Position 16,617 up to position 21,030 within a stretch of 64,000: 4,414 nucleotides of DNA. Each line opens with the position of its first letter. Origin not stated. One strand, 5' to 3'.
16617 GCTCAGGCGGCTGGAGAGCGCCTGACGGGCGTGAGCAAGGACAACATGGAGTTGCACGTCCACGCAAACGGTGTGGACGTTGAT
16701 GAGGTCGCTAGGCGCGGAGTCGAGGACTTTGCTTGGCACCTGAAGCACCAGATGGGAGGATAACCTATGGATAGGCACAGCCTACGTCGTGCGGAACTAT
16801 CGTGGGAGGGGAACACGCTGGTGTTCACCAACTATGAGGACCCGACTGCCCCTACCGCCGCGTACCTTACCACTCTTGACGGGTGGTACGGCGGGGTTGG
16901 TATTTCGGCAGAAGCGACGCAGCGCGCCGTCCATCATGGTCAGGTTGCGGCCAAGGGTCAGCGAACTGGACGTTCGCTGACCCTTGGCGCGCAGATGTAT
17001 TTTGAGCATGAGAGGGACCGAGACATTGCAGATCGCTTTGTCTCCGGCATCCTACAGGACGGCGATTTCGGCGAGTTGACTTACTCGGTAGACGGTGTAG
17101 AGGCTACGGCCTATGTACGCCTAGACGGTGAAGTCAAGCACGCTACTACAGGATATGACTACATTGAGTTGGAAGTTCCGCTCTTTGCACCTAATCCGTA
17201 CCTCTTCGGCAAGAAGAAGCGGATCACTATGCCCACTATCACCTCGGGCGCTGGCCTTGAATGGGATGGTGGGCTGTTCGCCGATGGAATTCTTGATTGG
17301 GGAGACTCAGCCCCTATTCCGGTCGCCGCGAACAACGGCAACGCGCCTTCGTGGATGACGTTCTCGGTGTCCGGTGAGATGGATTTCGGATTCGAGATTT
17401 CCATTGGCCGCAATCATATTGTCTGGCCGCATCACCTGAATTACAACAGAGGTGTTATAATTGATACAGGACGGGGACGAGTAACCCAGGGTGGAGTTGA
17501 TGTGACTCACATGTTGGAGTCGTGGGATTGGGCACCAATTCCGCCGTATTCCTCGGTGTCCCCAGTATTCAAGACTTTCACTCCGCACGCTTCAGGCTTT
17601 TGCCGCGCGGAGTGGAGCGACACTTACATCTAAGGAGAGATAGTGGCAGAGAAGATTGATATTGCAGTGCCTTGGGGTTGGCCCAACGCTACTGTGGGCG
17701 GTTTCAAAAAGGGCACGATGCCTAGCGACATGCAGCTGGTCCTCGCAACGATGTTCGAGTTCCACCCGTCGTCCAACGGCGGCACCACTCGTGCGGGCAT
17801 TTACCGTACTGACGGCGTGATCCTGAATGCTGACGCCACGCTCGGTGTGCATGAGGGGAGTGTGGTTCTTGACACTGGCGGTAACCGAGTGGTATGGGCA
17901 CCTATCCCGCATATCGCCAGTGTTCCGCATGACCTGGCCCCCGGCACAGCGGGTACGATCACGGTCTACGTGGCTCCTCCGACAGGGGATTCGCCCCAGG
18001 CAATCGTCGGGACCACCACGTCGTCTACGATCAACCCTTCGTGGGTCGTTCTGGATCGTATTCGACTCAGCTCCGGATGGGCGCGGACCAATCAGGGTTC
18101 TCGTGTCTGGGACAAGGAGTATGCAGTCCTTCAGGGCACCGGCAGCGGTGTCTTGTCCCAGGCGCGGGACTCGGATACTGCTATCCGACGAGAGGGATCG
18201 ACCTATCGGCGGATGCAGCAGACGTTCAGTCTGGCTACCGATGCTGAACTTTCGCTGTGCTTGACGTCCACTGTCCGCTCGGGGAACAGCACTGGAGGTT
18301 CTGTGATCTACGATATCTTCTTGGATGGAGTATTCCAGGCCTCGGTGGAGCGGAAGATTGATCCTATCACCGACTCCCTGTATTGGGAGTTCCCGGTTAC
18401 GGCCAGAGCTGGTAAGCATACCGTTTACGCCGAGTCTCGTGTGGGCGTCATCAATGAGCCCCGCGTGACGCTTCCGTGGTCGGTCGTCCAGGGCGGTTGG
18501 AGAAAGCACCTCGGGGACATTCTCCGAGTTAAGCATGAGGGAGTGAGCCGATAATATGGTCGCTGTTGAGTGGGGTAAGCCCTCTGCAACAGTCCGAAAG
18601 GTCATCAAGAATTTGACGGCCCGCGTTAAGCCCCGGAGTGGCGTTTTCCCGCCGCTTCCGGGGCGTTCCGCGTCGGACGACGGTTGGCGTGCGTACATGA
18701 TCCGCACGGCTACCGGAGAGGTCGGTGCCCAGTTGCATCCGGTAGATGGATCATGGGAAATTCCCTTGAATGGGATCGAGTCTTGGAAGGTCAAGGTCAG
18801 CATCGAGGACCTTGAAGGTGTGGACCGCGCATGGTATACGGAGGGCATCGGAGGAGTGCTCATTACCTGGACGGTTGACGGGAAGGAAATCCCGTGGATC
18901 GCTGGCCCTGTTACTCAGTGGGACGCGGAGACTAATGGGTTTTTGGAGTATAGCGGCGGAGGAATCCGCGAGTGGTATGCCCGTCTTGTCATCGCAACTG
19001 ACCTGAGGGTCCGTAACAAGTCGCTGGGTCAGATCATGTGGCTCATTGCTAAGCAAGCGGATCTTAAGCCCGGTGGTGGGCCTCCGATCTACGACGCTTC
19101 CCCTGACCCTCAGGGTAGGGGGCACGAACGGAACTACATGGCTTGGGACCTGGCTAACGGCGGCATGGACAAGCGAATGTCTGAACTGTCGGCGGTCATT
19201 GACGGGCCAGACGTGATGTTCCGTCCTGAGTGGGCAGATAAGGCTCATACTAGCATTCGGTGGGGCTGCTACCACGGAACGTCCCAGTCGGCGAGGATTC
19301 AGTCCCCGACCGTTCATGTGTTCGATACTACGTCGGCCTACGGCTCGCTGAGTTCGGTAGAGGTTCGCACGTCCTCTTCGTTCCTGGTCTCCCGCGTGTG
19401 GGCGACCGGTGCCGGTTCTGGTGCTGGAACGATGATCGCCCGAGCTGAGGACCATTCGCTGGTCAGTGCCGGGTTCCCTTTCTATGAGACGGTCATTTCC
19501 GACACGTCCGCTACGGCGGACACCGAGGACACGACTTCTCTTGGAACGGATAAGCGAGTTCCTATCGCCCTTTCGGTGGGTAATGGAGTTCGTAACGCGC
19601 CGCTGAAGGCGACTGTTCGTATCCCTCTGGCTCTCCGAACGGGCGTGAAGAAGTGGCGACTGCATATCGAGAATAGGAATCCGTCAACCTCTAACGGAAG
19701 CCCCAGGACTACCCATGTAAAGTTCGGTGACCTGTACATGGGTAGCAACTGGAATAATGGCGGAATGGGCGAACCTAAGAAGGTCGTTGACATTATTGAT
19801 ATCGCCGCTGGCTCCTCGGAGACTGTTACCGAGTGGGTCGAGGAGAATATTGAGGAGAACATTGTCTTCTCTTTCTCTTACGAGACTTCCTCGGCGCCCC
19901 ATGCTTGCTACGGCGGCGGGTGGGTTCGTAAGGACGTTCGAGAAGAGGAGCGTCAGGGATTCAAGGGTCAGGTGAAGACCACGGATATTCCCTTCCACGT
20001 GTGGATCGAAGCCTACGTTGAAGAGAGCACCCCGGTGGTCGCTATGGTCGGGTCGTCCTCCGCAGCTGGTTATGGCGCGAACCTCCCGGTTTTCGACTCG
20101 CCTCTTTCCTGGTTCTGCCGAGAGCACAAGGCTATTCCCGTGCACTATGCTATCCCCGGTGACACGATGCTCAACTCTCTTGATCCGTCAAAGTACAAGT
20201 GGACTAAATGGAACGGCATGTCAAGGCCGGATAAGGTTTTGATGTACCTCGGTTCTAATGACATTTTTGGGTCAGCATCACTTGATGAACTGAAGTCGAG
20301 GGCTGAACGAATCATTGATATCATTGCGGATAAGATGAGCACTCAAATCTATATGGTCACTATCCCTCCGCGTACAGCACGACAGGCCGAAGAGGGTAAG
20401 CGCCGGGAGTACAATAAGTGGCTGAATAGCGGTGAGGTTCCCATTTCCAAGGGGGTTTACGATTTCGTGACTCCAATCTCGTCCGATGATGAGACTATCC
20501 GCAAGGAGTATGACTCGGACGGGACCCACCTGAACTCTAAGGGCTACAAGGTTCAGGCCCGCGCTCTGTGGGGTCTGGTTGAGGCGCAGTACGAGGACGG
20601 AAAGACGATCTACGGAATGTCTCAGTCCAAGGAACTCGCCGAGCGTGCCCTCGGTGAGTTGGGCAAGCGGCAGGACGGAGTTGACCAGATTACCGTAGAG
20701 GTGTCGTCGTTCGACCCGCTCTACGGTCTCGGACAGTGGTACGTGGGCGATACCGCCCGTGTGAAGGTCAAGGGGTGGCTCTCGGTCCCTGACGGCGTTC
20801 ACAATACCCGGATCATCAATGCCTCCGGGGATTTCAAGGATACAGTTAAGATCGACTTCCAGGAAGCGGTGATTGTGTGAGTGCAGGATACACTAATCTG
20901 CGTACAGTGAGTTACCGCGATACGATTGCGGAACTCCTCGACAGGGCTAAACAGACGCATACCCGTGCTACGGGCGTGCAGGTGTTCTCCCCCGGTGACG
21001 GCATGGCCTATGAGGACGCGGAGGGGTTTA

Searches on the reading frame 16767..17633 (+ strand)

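Call 4: search_protein_families(library=pfam, proteins=[window:16767-17633:+], max_evalue=0.01)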
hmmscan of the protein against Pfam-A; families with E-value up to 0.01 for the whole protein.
window:16767-17633:+ (288 aa): 0 families

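Call 5: search_protein_families(library=phrogs, proteins=[window:16767-17633:+], max_evalue=0.01)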
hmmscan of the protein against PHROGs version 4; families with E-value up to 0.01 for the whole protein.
window:16767-17633:+ (288 aa): 3 families
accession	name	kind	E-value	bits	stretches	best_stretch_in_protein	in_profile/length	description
phrog_5577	-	tail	1.1e-20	75.2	1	27-288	27-295/295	minor tail protein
phrog_5360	-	tail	3.7e-10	40.5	1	32-244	30-250/292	minor tail protein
phrog_33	-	tail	1.7e-06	28.4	1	95-247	115-244/651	distal tail protein Dit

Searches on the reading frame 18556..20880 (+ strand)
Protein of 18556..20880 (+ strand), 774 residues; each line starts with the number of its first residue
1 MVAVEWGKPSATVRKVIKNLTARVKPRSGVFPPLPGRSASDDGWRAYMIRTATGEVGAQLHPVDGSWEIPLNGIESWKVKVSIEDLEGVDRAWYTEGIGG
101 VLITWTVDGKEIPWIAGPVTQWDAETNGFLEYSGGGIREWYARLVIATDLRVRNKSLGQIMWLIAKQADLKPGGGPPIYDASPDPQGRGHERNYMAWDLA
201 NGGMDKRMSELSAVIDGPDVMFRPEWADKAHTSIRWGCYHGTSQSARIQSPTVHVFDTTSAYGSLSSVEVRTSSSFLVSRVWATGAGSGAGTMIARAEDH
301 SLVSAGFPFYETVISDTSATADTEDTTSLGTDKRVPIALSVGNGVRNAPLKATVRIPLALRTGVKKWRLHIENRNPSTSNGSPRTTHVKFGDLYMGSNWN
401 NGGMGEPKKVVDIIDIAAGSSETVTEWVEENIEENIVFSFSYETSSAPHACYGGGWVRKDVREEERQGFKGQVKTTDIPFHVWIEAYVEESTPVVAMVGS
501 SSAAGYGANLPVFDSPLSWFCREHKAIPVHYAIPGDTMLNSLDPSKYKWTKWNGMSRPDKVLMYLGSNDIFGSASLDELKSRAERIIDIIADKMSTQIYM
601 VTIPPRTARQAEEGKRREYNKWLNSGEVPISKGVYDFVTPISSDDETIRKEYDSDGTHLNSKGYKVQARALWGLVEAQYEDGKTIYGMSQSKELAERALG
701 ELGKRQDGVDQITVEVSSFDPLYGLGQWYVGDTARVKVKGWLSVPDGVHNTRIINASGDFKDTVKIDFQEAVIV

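Call 4: search_protein_families(library=pfam, proteins=[window:18556-20880:+], max_evalue=0.01)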
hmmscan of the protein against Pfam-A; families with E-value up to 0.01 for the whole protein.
window:18556-20880:+ (774 aa): 2 families
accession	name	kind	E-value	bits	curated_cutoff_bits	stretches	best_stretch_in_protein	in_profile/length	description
PF13472.12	Lipase_GDSL_2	-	5e-12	47.1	32.9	1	498-666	2-178/178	GDSL-like Lipase/Acylhydrolase family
PF00657.28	Lipase_GDSL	-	3.2e-08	34.4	23.6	1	496-671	2-208/208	GDSL-like Lipase/Acylhydrolase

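Call 5: search_protein_families(library=phrogs, proteins=[window:18556-20880:+], max_evalue=0.01)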
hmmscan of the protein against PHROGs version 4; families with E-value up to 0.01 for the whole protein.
window:18556-20880:+ (774 aa): 3 families
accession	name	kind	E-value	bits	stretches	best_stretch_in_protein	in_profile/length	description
phrog_1885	-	tail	1.2e-34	120.5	2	41-326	12-294/1033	minor tail protein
phrog_11373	-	tail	9e-25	87.8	1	329-604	375-651/1318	tail protein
phrog_14008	-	unknown function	4.6e-06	27.1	1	530-671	88-229/234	-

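Call 33: search_dna_similar(query=window:18556-20880:+, collection=phages, mode=protein, max_rows=25, max_evalue=0.00001)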
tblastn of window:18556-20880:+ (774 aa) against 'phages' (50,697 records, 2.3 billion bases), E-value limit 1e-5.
Records with a match: 45; places in all: 45; records where one place covers at least 80% of the query: 0.
Best place of each record, by identity: <60% 45.
By first word of the organism name: Arthrobacter 37; Gordonia 6; Rothia 2.
By host as written in the record: Arthrobacter sp. ATCC 21022 13; Arthrobacter globiformis B-2979 10; Arthrobacter atrocyaneus NRRL B-2883 7; Gordonia terrae 3612 4; Arthrobacter globiformis NRRL B-2979 3; Rothia dentocariosa TC5 2; Arthrobacter globiformis NRRL B-2979 SEA 2; Gordonia terrae 3621 2; and 1 more.
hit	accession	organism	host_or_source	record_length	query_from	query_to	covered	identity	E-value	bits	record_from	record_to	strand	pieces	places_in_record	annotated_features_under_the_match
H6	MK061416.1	Rothia phage Spartoi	Rothia dentocariosa TC5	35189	44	771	46%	40.2%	3e-41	235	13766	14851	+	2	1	17: minor tail protein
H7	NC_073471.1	Rothia phage Spartoi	Rothia dentocariosa TC5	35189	44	771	46%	40.2%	3e-41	235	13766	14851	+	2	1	17: minor tail protein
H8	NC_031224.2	Arthrobacter phage Mudcat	Arthrobacter sp. ATCC 21022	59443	333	688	46%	28.3%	9e-28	127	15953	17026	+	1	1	19: tail protein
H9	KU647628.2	Arthrobacter phage Mudcat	Arthrobacter sp. ATCC 21022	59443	333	688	46%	28.3%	9e-28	127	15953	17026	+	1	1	19: hypothetical protein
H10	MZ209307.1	Arthrobacter phage GoCrazy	Arthrobacter sp. ATCC 21022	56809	341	664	42%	26.8%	1e-22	110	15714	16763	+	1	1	18: minor tail protein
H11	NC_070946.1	Arthrobacter phage Dynamite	Arthrobacter sp. ATCC 21022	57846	341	664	42%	26.8%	1e-22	110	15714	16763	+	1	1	19: tail protein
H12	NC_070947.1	Arthrobacter phage KeaneyLin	Arthrobacter sp. ATCC 21022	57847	341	664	42%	26.8%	1e-22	110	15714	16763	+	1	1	18: tail protein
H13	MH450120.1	Arthrobacter phage KeaneyLin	Arthrobacter sp. ATCC 21022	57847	341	664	42%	26.8%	1e-22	110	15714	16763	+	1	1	18: minor tail protein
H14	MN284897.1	Arthrobacter phage NapoleonB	Arthrobacter sp. ATCC 21022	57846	341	664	42%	26.8%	1e-22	110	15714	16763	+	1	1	19: minor tail protein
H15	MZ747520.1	Arthrobacter phage Dynamite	Arthrobacter sp. ATCC 21022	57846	341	664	42%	26.8%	1e-22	110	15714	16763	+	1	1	19: minor tail protein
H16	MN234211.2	Arthrobacter phage Mimi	Arthrobacter globiformis NRRL B-2979 SEA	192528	44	311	35%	29.1%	2e-21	107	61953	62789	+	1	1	93: minor tail protein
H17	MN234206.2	Arthrobacter phage Racecar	Arthrobacter globiformis NRRL B-2979 SEA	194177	44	311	35%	29.1%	2e-21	107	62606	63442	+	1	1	94: minor tail protein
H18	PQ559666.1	Arthrobacter phage Talia1610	Arthrobacter globiformis B-2979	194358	44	311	35%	29.1%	2e-21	107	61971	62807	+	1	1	93: minor tail protein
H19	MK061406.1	Gordonia phage Adora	Gordonia terrae 3612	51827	340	677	44%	22.2%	5e-7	60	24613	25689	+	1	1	29: hypothetical protein | 30: hypothetical protein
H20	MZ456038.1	Gordonia phage Shlim410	Gordonia terrae 3612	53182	340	677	44%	22.2%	5e-7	60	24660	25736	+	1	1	29: hydrolase | 30: glycosyltransferase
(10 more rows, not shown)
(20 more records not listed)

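Call 35: get_annotated_region(hit=H6, flank=9000)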
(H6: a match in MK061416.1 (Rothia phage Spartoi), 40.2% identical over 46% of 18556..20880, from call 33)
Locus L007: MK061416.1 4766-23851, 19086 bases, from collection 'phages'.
description: Rothia phage Spartoi, complete genome.
organism: Rothia phage Spartoi (NCBI taxid 2483661)
taxonomy: Viruses; Duplodnaviria; Heunggongvirae; Uroviricota; Caudoviricetes
host: Rothia dentocariosa TC5; source: human oral cavity; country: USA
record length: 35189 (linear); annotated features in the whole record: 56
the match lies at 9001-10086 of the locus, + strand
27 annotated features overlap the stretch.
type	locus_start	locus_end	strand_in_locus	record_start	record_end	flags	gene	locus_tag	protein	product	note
CDS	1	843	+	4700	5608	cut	6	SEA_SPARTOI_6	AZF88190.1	major capsid protein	-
CDS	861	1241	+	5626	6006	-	7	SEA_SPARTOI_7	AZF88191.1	head-to-tail adaptor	-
CDS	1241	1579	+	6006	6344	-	8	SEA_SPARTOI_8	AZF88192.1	head-to-tail stopper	-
CDS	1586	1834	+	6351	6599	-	9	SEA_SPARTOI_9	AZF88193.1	hypothetical protein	-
CDS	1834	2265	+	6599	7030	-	10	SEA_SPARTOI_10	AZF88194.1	tail terminator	-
CDS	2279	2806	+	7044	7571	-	11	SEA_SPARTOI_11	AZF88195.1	major tail protein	-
CDS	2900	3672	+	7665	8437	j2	13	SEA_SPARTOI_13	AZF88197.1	tail assembly chaperone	-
CDS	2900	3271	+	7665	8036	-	12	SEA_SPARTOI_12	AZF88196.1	tail assembly chaperone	-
CDS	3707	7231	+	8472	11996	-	14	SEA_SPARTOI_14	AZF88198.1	tape measure protein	-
CDS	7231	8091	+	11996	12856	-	15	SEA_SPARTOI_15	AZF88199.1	minor tail protein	-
CDS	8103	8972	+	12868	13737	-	16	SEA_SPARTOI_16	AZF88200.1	minor tail protein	-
CDS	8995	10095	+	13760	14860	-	17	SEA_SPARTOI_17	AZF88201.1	minor tail protein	-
CDS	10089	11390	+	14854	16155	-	18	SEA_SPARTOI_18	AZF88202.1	minor tail protein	-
CDS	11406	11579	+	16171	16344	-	19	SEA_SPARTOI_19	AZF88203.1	hypothetical protein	-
CDS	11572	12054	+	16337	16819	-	20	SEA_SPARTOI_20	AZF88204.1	hypothetical protein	-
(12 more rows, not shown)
